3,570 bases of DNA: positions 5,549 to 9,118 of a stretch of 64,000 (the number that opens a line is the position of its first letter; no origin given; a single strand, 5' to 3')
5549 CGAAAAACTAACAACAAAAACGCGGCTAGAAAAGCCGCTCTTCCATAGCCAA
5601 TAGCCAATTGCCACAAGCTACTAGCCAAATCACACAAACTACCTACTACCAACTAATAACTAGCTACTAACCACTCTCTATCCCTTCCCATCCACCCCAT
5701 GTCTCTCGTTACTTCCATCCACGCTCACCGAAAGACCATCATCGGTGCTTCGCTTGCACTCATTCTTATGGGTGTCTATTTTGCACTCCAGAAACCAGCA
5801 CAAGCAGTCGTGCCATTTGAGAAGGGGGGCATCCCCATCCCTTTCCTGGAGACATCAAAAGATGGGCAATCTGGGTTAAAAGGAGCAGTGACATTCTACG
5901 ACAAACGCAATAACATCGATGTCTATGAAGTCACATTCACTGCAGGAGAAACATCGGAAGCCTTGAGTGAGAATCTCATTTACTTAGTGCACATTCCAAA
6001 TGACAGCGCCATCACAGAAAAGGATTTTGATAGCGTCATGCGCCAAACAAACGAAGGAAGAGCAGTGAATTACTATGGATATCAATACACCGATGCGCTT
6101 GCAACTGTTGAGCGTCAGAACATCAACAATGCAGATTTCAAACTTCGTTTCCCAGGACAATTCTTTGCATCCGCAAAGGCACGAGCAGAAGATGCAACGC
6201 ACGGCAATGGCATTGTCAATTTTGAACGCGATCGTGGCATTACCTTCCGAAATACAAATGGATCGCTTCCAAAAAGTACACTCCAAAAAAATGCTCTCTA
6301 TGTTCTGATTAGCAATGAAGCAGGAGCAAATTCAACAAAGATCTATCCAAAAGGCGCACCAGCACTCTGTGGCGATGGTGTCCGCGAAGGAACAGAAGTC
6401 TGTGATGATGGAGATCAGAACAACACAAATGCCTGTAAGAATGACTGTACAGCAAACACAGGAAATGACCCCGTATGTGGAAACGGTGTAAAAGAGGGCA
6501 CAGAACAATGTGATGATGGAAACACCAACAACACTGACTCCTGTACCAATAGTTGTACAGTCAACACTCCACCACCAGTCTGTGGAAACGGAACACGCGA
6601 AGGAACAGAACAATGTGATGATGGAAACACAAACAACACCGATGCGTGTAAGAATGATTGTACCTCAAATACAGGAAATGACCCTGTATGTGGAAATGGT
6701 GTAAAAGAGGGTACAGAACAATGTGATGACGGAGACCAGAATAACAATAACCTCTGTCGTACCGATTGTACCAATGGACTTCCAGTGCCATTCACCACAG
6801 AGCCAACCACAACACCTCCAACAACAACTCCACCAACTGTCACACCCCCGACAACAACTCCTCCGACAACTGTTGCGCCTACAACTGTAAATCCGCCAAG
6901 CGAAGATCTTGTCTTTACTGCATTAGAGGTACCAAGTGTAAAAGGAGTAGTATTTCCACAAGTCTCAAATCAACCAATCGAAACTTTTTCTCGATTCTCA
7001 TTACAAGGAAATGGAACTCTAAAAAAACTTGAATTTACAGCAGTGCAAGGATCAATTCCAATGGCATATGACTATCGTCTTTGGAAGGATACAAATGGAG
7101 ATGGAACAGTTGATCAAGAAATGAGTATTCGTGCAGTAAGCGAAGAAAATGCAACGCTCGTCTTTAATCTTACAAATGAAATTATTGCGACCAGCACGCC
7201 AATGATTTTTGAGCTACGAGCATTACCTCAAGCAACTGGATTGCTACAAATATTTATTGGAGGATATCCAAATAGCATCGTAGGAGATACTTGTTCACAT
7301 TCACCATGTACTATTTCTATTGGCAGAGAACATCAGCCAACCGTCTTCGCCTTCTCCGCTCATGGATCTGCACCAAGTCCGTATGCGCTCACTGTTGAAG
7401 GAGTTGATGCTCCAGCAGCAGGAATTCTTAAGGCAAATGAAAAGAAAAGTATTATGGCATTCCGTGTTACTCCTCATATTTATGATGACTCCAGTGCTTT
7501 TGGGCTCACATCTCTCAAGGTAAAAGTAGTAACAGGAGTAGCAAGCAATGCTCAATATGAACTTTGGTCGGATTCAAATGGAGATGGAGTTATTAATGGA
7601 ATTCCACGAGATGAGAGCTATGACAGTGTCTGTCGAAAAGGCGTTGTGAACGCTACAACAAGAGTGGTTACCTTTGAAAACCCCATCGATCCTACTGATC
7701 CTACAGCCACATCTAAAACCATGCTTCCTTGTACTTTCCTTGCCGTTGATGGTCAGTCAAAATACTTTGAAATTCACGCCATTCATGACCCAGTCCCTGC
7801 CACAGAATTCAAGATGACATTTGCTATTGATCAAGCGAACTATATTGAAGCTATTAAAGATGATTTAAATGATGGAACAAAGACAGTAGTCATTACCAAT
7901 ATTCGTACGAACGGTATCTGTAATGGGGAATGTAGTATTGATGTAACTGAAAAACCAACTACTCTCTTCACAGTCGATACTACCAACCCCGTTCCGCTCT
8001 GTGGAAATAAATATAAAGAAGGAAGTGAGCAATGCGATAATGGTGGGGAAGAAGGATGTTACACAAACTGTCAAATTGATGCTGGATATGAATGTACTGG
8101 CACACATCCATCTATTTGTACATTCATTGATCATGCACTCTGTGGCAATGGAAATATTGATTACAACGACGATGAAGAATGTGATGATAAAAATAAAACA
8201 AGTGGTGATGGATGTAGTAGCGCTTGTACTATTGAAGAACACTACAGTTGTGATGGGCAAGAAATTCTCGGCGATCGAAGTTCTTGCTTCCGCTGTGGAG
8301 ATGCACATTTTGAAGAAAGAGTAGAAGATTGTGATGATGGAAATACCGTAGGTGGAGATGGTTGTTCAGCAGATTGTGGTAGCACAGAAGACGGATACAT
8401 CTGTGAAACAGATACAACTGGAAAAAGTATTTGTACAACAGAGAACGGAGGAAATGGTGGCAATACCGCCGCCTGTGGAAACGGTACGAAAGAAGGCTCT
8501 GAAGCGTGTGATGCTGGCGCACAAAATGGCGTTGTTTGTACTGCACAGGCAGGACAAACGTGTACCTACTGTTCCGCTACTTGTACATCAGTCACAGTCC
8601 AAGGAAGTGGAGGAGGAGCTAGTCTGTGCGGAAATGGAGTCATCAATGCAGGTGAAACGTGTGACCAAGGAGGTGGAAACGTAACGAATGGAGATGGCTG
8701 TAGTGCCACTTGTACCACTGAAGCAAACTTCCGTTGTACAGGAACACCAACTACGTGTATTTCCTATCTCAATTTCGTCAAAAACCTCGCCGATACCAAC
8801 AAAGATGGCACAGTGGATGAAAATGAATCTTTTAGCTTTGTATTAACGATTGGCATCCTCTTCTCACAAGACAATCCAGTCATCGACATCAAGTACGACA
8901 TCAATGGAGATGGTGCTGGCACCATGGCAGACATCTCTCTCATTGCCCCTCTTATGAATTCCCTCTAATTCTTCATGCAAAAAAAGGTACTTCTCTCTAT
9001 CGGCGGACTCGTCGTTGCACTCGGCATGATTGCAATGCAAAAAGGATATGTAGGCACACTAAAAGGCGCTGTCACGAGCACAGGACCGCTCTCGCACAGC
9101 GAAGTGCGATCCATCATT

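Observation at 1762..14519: Tandem array of five cysteine-rich-repeat proteins, four of them carrying dockerin-like Ca-loop pairs, bracketed by two pectate-lyase-fold proteins: possible modular surface assembly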

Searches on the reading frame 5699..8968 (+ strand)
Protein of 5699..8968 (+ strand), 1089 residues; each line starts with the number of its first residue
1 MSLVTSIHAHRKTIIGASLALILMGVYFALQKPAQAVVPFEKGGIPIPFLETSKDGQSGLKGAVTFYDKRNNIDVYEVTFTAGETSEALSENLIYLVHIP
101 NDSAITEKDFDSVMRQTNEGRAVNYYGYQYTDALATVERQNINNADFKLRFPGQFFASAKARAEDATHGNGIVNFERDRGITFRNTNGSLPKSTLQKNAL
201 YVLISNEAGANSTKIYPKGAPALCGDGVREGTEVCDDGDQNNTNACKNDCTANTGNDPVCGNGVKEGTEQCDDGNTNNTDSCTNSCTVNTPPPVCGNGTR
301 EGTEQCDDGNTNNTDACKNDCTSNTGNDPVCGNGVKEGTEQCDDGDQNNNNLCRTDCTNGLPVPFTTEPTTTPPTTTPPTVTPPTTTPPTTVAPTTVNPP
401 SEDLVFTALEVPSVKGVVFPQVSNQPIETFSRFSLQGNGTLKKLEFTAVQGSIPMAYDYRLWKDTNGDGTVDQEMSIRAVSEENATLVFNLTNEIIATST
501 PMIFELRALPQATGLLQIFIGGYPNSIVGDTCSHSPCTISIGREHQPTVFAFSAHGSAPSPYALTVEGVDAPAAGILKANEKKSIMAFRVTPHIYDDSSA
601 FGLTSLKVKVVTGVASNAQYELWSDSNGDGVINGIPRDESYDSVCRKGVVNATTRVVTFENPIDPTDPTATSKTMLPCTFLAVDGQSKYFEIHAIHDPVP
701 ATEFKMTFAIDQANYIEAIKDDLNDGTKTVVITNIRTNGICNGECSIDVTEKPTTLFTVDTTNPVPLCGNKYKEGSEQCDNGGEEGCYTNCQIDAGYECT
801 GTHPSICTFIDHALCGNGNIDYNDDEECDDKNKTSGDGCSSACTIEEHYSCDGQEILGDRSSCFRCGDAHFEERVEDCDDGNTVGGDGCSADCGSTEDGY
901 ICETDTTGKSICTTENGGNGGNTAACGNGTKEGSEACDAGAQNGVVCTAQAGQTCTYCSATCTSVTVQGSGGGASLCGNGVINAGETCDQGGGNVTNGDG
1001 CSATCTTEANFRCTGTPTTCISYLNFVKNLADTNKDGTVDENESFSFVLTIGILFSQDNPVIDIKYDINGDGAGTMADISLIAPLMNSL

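Call 4: search_protein_families(library=pfam, proteins=[window:5699-8968:+], max_evalue=1)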
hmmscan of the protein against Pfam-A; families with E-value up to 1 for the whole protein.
window:5699-8968:+ (1089 aa): 3 families
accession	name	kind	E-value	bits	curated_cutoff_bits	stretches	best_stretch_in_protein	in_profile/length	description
PF13948.11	DUF4215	-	7.9e-24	84.1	27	8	258-286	19-46/47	Domain of unknown function (DUF4215)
PF23500.1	DUF7133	-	0.12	12.1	27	0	1026-1046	60-80/385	Domain of unknown function (DUF7133)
PF13405.12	EF-hand_6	-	0.24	11.7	25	0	1029-1043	7-21/30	EF-hand domain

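Call 5: search_protein_families(library=ncbifam, proteins=[window:5699-8968:+], max_evalue=1)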
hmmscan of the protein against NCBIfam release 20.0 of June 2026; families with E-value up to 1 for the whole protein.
window:5699-8968:+ (1089 aa): 1 family
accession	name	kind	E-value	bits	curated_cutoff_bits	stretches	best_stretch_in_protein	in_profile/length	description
TIGR02232.1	myxo_disulf_rpt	repeat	1.5e-48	162.3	20.8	8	814-851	3-38/38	cysteine-rich acidic repeat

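Call 17: search_solved_structures(query=window:5699-8968:+, max_evalue=1, show_alignments=2)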
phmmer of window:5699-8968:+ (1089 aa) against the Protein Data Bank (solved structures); distinct sequences matched with E-value up to 1: 0.

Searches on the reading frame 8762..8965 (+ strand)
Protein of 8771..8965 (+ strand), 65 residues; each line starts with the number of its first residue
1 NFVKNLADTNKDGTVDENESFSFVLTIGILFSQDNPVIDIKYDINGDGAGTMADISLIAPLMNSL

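Call 19: search_protein_families(library=pfam, proteins=[window:8771-8965:+], max_evalue=10)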
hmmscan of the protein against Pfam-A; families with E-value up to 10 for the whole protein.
seq(65 aa): 6 families
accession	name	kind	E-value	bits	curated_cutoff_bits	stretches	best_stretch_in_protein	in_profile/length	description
PF00404.24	Dockerin_1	-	0.0001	22.8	22.9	2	41-58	35-52/57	Dockerin type I domain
PF13202.12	EF-hand_5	-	0.0011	18.8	25.9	1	6-19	7-20/25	EF hand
PF00036.39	EF-hand_1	-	0.0042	17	25.4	1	6-19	8-21/29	EF hand domain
PF13405.12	EF-hand_6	-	0.0061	16.7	25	1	5-19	7-21/30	EF-hand domain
PF23500.1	DUF7133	-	0.12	12.1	27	1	3-32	61-92/385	Domain of unknown function (DUF7133)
PF13499.12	EF-hand_7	-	0.16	12.8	30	1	6-48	10-55/67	EF-hand domain pair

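Call 36: search_solved_structures(query=window:8771-8965:+, max_evalue=10, show_alignments=3)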
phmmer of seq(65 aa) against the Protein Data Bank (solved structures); distinct sequences matched with E-value up to 10: 12.
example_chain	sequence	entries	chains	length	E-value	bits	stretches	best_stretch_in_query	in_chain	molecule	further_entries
2y3n_B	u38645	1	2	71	0.012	19.5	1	38-60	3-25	CELLULOSOMAL FAMILY-48 PROCESSIVE GLYCOSIDE HYDROLASE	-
4zcu_A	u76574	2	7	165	0.026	18.5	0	7-49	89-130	Calcium-binding mitochondrial carrier protein SCaMC-1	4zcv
4n5x_A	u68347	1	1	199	0.05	17.6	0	7-49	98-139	Calcium-binding mitochondrial carrier protein SCaMC-1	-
4p5x_A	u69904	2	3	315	0.2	15.7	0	5-62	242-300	Calcium-binding mitochondrial carrier protein Aralar1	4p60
2ggz_A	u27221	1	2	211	0.26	15.3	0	6-53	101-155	Guanylyl cyclase-activating protein 3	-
8rx8_A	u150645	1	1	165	0.38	14.8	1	7-54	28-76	Probable calcium-binding protein CML18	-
1zxk_A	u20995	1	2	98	0.97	13.5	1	27-58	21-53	Cadherin-8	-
6tj5_A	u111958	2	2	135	1.4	13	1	7-49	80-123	Calmodulin, putative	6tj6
7ukh_I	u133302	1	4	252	1.5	12.9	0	2-54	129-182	Isoform 2 of Kv channel-interacting protein 2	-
2ccm_A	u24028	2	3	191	1.7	12.7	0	1-60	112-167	CALEXCITIN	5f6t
6kth_A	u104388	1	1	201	2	12.5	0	2-28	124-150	Juvenile hormone diol kinase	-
6mlt_A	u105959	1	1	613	3.6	11.7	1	6-49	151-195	Hemolysin-related protein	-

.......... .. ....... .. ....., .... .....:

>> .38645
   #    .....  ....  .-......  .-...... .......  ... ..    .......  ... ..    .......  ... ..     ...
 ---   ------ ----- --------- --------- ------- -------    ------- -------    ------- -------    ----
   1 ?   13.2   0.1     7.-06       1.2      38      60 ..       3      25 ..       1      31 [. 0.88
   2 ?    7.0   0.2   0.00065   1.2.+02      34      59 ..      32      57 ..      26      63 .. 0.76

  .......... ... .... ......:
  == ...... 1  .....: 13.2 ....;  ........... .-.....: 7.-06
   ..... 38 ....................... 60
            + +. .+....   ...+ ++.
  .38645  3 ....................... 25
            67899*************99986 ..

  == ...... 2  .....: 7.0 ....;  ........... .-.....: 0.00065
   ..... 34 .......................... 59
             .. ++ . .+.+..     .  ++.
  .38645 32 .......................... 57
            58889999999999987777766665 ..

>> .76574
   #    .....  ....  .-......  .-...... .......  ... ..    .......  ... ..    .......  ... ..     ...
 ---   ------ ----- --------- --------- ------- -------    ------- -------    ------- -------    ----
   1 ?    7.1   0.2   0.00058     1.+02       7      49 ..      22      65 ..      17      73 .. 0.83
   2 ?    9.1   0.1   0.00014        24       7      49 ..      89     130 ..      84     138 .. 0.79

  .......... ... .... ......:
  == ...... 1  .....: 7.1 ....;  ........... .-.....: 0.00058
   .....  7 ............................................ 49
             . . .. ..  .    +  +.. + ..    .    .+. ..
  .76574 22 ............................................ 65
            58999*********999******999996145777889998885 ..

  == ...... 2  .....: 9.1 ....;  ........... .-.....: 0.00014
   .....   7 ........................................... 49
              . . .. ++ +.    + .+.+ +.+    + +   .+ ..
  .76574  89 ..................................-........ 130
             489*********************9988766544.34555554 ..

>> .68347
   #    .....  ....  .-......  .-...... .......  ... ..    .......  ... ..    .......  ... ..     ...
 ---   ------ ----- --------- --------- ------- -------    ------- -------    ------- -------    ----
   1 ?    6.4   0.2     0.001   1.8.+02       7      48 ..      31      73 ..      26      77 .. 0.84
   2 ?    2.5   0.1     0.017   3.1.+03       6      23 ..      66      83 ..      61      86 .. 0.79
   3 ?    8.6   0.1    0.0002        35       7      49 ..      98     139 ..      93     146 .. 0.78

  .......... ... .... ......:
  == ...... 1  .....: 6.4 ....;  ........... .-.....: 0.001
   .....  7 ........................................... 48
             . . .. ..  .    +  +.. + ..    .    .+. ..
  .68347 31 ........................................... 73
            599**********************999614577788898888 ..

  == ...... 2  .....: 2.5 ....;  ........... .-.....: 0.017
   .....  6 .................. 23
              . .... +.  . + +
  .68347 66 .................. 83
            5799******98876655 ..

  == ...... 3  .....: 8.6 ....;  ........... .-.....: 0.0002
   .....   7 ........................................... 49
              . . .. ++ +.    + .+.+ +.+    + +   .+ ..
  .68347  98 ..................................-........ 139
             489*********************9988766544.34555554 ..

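Call 77: search_solved_structures(query=A5, max_evalue=10, show_alignments=2)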
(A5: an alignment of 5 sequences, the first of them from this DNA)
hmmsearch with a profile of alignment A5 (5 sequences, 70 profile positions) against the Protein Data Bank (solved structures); distinct sequences matched with E-value up to 10: 119 (the best 60 are shown).
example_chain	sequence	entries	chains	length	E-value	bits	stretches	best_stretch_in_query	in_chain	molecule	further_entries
4fl4_A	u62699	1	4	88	2.6e-05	27.6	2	45-62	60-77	Glycoside hydrolase family 9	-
4cj0_A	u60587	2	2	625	0.00058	23.2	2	31-60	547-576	ENDOGLUCANASE D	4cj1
1clc_A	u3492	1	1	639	0.00058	23.2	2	31-60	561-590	ENDOGLUCANASE CELD; EC: 3.2.1.4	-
2y3n_B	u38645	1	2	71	0.00081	22.8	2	45-62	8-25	CELLULOSOMAL FAMILY-48 PROCESSIVE GLYCOSIDE HYDROLASE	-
2doq_A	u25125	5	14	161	0.0038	20.6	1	35-58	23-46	Cell division control protein 31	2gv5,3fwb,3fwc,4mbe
6kg9_A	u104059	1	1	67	0.0059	20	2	43-60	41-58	And cellulose-binding endoglucanase family 9 CelL ortholog dockerin domain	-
1daq_A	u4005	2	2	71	0.015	18.7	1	10-67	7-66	ENDOGLUCANASE SS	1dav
2mte_A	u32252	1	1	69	0.017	18.5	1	11-67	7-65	Cellulose 1,4-beta-cellobiosidase (reducing end) CelS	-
6kgc_B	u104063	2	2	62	0.026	17.9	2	43-59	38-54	And cellulose-binding endoglucanase family 9 CelL ortholog dockerin domain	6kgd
6plm_C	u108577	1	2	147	0.03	17.7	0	40-64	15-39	Calmodulin-2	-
6xxx_AAA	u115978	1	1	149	0.032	17.7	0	40-64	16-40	Calmodulin-1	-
6kge_D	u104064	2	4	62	0.039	17.4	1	43-60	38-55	And cellulose-binding endoglucanase family 9 CelL ortholog dockerin domain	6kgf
1ohz_B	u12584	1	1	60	0.071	16.6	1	45-60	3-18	ENDO-1,4-BETA-XYLANASE Y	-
1y6w_A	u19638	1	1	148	0.086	16.3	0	40-64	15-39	Calmodulin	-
2ccl_B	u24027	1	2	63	0.087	16.3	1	45-60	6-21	ENDO-1,4-BETA-XYLANASE Y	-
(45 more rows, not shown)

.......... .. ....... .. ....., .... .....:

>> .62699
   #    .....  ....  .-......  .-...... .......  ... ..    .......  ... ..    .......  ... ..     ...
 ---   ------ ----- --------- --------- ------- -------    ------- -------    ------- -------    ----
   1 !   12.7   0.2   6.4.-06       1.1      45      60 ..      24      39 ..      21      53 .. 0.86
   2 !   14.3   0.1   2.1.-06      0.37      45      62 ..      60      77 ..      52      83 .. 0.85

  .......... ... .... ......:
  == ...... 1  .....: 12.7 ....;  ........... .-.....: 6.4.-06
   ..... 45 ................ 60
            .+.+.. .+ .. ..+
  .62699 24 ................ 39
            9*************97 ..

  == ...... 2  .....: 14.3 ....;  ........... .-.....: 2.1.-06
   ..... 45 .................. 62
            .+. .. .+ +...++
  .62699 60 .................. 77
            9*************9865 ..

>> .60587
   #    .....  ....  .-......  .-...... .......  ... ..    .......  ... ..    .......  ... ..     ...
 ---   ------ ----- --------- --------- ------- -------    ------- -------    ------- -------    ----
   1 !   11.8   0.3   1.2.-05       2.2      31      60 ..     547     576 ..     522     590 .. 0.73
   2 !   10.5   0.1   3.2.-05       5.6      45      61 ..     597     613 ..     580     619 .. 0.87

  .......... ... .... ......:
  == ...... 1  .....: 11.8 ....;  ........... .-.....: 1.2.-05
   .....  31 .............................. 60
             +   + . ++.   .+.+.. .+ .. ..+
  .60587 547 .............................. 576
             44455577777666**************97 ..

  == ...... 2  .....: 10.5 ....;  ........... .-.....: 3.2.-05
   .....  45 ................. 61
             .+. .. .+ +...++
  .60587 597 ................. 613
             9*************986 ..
